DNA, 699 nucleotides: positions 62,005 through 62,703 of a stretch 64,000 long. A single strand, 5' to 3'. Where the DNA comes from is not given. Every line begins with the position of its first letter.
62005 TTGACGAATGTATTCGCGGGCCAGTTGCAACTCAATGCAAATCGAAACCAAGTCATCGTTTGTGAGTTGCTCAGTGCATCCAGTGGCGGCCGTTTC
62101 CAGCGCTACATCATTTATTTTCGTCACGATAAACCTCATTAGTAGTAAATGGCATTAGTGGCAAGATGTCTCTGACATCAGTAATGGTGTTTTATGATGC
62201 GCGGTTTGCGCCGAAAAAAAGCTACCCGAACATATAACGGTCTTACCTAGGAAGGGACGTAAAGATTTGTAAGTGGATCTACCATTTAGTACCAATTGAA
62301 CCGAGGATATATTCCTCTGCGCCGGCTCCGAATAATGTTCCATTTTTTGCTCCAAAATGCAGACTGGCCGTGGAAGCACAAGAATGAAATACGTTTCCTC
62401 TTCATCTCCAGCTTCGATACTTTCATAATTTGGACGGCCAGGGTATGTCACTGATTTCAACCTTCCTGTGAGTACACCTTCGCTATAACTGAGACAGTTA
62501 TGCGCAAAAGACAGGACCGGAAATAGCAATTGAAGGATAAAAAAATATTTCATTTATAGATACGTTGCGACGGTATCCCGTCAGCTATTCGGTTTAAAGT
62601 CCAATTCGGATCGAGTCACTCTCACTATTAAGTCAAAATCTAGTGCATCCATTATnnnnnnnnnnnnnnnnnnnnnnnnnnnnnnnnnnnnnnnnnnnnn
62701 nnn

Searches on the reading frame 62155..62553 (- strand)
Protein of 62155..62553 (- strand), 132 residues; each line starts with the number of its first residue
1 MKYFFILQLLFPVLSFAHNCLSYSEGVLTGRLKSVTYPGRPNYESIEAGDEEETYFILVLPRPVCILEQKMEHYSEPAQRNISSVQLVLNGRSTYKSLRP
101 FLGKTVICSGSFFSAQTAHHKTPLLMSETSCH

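Call 10: search_protein_families(library=pfam, proteins=[window:62155-62553:-], max_evalue=0.001)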
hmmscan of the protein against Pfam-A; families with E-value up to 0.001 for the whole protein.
window:62155-62553:- (132 aa): 1 family
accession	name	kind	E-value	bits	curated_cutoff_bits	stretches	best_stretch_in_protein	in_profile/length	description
PF14485.11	DUF4431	-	4.4e-11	42.9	24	1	85-127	2-43/48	Domain of unknown function (DUF4431)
